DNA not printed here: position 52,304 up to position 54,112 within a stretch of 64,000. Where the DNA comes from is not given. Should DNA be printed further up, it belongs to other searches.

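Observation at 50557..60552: Nine-gene co-oriented cluster: LAL regulator, DinB/MST-like, LmbE-like deacetylase, PLP decarboxylase, two ACAD-fold enzymes, F420-dependent Ddn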

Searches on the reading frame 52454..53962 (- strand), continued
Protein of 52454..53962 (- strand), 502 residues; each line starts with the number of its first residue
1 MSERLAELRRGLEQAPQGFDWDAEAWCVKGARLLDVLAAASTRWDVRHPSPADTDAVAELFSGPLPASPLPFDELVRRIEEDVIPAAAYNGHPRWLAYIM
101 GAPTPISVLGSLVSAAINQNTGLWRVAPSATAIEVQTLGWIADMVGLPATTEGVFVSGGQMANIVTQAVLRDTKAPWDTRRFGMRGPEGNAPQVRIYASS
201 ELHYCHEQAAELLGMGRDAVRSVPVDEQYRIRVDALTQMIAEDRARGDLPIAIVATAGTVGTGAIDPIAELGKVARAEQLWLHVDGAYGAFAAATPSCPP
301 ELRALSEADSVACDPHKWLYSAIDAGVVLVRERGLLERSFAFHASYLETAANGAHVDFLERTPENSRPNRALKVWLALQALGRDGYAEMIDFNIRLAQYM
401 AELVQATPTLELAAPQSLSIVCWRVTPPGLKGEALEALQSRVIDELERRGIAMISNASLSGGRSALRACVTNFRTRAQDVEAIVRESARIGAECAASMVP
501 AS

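Call 21: find_encoding_contigs(protein=P0204, flank=10000, max_places=2)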
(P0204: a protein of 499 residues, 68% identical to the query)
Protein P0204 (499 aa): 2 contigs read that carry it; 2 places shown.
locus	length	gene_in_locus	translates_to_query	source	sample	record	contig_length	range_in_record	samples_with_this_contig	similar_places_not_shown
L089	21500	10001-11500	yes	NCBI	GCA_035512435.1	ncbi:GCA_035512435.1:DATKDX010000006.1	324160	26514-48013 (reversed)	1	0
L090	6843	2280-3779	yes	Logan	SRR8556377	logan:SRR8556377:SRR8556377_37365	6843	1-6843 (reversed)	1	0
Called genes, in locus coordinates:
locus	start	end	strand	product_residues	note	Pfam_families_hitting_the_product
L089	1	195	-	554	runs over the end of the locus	PF06609:TRI12, PF13347:MFS_2 (faint), PF07690:MFS_1, PF00083:Sugar_tr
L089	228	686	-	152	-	PF12802:MarR_2, PF01047:MarR, PF13412:HTH_24 (weak), PF09339:HTH_IclR (weak)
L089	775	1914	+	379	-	PF02636:Methyltransf_28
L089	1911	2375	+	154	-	PF08534:Redoxin, PF00578:AhpC-TSA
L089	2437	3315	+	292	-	PF00941:FAD_binding_5, PF03450:CO_deh_flav_C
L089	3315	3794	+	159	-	PF00111:Fer2 (weak), PF01799:Fer2_2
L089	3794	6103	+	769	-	PF01315:Ald_Xan_dh_C, PF02738:MoCoBD_1, PF20256:MoCoBD_2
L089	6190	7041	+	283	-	PF12867:DinB_2 (weak), PF02036:SCP2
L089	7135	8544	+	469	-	PF01565:FAD_binding_4, PF08031:BBE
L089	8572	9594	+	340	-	PF08240:ADH_N, PF16912:Glu_dehyd_C (weak), PF00107:ADH_zinc_N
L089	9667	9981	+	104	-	PF03992:ABM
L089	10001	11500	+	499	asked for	PF00282:Pyridoxal_deC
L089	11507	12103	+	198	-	PF12804:NTP_transf_3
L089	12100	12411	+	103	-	PF01050:MannoseP_isomer (weak), PF07883:Cupin_2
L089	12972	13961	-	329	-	PF01210:NAD_Gly3P_dh_N, PF02558:ApbA (weak), PF02737:3HCDH_N (weak), PF03446:NAD_binding_2, PF03807:F420_oxidored (weak), PF07479:NAD_Gly3P_dh_C, PF20618:GPD_NAD_C_bact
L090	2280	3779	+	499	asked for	PF00282:Pyridoxal_deC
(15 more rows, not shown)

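Call 23: search_solved_structures(query=window:52454-53962:-, max_evalue=0.00001)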
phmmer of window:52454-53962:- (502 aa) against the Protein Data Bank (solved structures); distinct sequences matched with E-value up to 0.00001: 47.
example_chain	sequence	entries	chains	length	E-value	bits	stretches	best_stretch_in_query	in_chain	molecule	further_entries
4rit_B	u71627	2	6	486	2.2e-60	208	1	34-489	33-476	Pyridoxal-dependent decarboxylase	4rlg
4obu_E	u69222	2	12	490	1.1e-59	205.8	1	65-492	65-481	Pyridoxal-dependent decarboxylase domain protein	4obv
4riz_A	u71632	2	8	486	2.4e-59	204.6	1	34-489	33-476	Pyridoxal-dependent decarboxylase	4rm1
4rj0_B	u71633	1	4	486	3.2e-59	204.2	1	34-489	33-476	Pyridoxal-dependent decarboxylase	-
7xin_A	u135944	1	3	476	4.5e-59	203.7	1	63-482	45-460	DOPA decarboxylase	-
5o5c_A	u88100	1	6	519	1.3e-57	198.9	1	77-493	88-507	Putative decarboxylase involved in desferrioxamine biosynthesis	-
6eew_A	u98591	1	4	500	1.3e-49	172.6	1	64-478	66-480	Aromatic-L-amino-acid decarboxylase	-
2qma_A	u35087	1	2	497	1.2e-48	169.4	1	69-486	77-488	Diaminobutyrate-pyruvate transaminase and L-2,4-diaminobutyrate decarboxylase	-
8zpi_A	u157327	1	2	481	4.5e-48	167.5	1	61-436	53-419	Diaminobutyrate-2-oxoglutarate transaminase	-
6khn_A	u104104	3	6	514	1e-47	166.3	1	63-472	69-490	Tryptophan decarboxylase 1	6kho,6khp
4e1o_A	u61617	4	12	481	4.9e-46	160.7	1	63-472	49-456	Histidine decarboxylase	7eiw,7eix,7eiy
6eeq_A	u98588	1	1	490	5.9e-46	160.5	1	73-456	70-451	4-hydroxyphenylacetaldehyde synthase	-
6eei_A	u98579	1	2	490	1.3e-45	159.4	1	59-475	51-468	Tyrosine decarboxylase 1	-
2jis_A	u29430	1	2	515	9e-44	153.3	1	83-492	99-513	CYSTEINE SULFINIC ACID DECARBOXYLASE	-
6zek_A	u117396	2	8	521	3.4e-43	151.4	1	82-435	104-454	Cysteine sulfinic acid decarboxylase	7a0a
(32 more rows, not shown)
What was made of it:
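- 52454..53962 (-): Group II PLP-dependent amino-acid decarboxylase (502 aa). Its ATG overlaps the LmbE stop. Roughly equidistant (about 200-208 bits) from Sphaerobacter 4RIT, gut Trp decarboxylase, DOPA decarboxylase and DfoJ (call 23).
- On Specific decarboxylase equivalogs (DABA RhbB, PanP, MfnA, His, Tyr, Glu): The PDB relatives all score about 200 bits whatever their substrate (call 23).
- The decarboxylase is equidistant from aromatic and diamine decarboxylases (call 23).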

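Call 26: find_related_loci(query=window:52454-53962:-, collection=metagenome_contigs, flank=10000)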
Query window:52454-53962:- (502 aa) in metagenome_contigs; peptide patterns used: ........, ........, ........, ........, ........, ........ (x = any residue, [..] = any of these).
286 stretches matched a pattern; 70 encode a relative of the query (tblastn E <= 1e-3); 70 distinct loci.
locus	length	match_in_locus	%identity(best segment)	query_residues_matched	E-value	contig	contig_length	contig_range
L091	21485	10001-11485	76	1-495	0e+0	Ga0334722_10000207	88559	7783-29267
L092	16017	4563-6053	74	1-497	0e+0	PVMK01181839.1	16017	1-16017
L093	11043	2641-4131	73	1-497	0e+0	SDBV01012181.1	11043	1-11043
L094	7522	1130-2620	73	1-497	0e+0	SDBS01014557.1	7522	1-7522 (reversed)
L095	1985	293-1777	73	1-495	0e+0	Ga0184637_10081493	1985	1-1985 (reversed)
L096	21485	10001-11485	75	1-496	0e+0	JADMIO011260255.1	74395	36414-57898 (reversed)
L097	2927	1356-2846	74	1-497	0e+0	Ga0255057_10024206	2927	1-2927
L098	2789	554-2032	73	1-493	0e+0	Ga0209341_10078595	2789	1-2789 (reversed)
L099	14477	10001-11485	72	1-495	0e+0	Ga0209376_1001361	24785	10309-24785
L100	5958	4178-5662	72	1-495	0e+0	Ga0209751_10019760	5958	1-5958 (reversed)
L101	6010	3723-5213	71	1-497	0e+0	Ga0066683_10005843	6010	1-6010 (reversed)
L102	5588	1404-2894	71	1-497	0e+0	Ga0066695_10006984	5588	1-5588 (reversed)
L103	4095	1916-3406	70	1-497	0e+0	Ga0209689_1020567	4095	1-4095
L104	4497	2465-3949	71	1-495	0e+0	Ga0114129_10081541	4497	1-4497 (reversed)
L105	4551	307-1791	70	1-495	0e+0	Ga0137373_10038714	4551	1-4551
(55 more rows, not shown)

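Call 32: search_protein_families(library=pfam, proteins=[L085:2736-2942:-, L085:8947-9147:+, L085:8432-8950:+, L085:7222-8439:+], max_evalue=0.01)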
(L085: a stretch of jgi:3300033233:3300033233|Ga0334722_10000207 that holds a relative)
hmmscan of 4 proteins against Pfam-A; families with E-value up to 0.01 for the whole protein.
L085:2736-2942:- (68 aa): 0 families

L085:8947-9147:+ (66 aa): 0 families

L085:8432-8950:+ (172 aa): 3 families
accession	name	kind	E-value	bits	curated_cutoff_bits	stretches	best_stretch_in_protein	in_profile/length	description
PF03061.28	4HBT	-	9.3e-18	64.8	20.6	1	53-130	1-79/79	Thioesterase superfamily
PF14539.12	DUF4442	-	3.5e-06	27.7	25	1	29-137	21-131/132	Domain of unknown function (DUF4442)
PF13622.12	4HBT_3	-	8.4e-05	23.2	24.3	1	51-131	6-76/83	Acyl-CoA thioesterase N-terminal domain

L085:7222-8439:+ (405 aa): 4 families
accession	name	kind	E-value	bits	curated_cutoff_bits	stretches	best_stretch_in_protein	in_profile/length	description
PF02771.21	Acyl-CoA_dh_N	-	1e-12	48.8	22.9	1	7-85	11-89/113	Acyl-CoA dehydrogenase, N-terminal domain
PF08028.16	Acyl-CoA_dh_2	-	5.2e-12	46.6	22.7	1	237-355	3-129/134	Acyl-CoA dehydrogenase, C-terminal domain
PF02770.24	Acyl-CoA_dh_M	-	8.6e-10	39.1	33.3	1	126-203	17-96/97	Acyl-CoA dehydrogenase, middle domain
PF00441.29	Acyl-CoA_dh_1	-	6.1e-08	33.4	22.4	1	242-353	23-132/150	Acyl-CoA dehydrogenase, C-terminal domain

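Call 75: search_solved_structures(query=L085:7222-8439:+, max_evalue=1e-8)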
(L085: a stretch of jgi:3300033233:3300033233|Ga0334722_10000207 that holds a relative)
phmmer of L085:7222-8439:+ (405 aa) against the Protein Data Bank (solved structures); distinct sequences matched with E-value up to 1e-8: 44.
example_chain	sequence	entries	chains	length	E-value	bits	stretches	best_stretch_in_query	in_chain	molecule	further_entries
5z8t_A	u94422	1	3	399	2.3e-47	165.3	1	3-377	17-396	Acyl-CoA dehydrogenase type 2 domain protein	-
5gj7_A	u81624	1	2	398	3.6e-47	164.7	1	3-374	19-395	Acyl-CoA dehydrogenase type 2 domain protein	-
3m9v_A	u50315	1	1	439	2.3e-29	106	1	14-361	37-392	FAD-dependent oxidoreductase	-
4kcf_A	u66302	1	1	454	2.6e-29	105.9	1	14-361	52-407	FAD-dependent oxidoreductase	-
4zxv_A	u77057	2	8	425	1.6e-25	93.4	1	16-357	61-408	DnmZ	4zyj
3mxl_A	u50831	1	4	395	1.8e-25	93.3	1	15-360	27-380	Nitrososynthase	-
3mdd_A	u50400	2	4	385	6.9e-20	74.9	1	13-361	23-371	MEDIUM CHAIN ACYL-COA DEHYDROGENASE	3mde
1udy_A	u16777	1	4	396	7.6e-20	74.7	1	13-361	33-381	Acyl-CoA dehydrogenase, medium-chain specific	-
5ol2_C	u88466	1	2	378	1.3e-19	74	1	13-361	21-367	Acyl-CoA dehydrogenase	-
4p13_A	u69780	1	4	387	1.6e-19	73.7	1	13-358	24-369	Medium-chain specific acyl-CoA dehydrogenase, mitochondrial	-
1ege_A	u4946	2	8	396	5.5e-19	71.9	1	13-358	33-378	MEDIUM CHAIN ACYL-COA DEHYDROGENASE | Acyl-CoA dehydrogenase, medium-chain specific, mitochondrial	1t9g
2a1t_A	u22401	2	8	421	6.8e-19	71.6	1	13-358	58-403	Acyl-CoA dehydrogenase, medium-chain specific, mitochondrial precursor | Medium-chain specific acyl-CoA dehydrogenase, mitochondrial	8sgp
1egc_A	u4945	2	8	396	8.8e-19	71.2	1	13-356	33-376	MEDIUM CHAIN ACYL-COA DEHYDROGENASE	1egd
6u1v_A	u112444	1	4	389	9.5e-17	64.5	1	11-359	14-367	Acyl-CoA dehydrogenase domain-containing protein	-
7f72_A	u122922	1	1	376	1.9e-16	63.6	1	7-367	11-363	Rv3094c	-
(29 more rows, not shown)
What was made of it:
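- ACAD' belongs to the same oxygenase clade (5z8t 165 bits, nitrososynthases 106; call 75).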

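Call 81: search_protein_families(library=ncbifam, proteins=[L085:2736-2942:-, L085:8947-9147:+, L085:7222-8439:+, L092:3422-3736:+], max_evalue=0.1)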
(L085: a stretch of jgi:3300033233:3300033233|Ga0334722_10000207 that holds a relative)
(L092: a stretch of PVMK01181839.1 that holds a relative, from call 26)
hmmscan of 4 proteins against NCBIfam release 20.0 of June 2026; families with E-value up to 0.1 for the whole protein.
L085:2736-2942:- (68 aa): 0 families

L085:8947-9147:+ (66 aa): 0 families

L085:7222-8439:+ (405 aa): 17 families
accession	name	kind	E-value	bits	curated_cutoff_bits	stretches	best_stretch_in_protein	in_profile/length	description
TIGR04022.1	sulfur_SfnB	equivalog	2.6e-30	105.6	430.9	1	3-357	9-367/391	SfnB family sulfur acquisition oxidoreductase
NF049984.1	Rv1679_FadE16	equivalog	1.4e-25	90.4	600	1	13-368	10-363/371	Rv1679 family acyl-CoA dehydrogenase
NF042439.1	SulpropCoADesulf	equivalog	1.2e-24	86.7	600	1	7-351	3-351/379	3-sulfinopropanoyl-CoA desulfinase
NF042972.1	AcrlCoAredClosAcrC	equivalog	1.5e-23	83.1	640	1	7-351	15-357/378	acryloyl-CoA reductase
NF043015.1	DibenthMonoxDszC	equivalog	1.2e-20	73.7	850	1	3-366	17-397/415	dibenzothiophene monooxygenase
NF043006.1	CyhCrbnylCoADH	equivalog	1.3e-15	57.3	650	1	9-353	17-358/380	cyclohexane-1-carbonyl-CoA dehydrogenase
NF053553.1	prodigi_MBC_PigA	equivalog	7.5e-15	54.9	500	1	9-219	17-234/381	prodigiosin MBC biosynthesis dehydrogenase PigA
NF045629.1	monooxsub_HsaA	equivalog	2.9e-13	49.3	450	2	9-209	5-194/383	3-hydroxy-9,10-secoandrosta-1,3,5(10)-triene-9,17-dione monooxygenase oxygenase subunit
NF045652.1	ProlPCPDhRedW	equivalog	3.2e-13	49.2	650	1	34-334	38-338/376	L-prolyl-[peptidyl-carrier protein] dehydrogenase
NF008997.0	PRK12341.1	equivalog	1.3e-10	40.9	537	1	20-357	30-363/382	acyl-CoA dehydrogenase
NF045552.1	GlutCoADH_Des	equivalog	2.7e-09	36.7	470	1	15-353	24-362/387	glutaryl-CoA dehydrogenase Acd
NF002885.1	PRK03354.1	equivalog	3.2e-07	29.7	540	1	16-353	26-356/378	crotonobetainyl-CoA dehydrogenase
NF045920.1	HphnlacHdxOX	equivalog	8.2e-07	28.3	650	1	13-210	10-196/384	p-hydroxyphenylacetate 3-hydroxylase oxygenase component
NF052270.1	Staph_DH_FadE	equivalog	1.3e-05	24.1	600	1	127-209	157-239/400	acyl-CoA dehydrogenase FadE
TIGR03207.1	cyc_hxne_CoA_dh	equivalog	1.9e-05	23.6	575.35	1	23-209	28-217/372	cyclohexanecarboxyl-CoA dehydrogenase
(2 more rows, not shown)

L092:3422-3736:+ (104 aa): 0 families

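Call 82: search_protein_families(library=padloc, proteins=[window:52454-53962:-], max_evalue=0.001)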
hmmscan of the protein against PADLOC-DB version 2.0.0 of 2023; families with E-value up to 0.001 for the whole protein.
window:52454-53962:- (502 aa): 2 families
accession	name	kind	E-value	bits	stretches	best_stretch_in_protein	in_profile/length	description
PDLC02657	DndA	-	0.00026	18.4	1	219-288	114-177/372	DndA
PDLC02759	SspA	-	0.00034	18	1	217-288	110-175/374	SspA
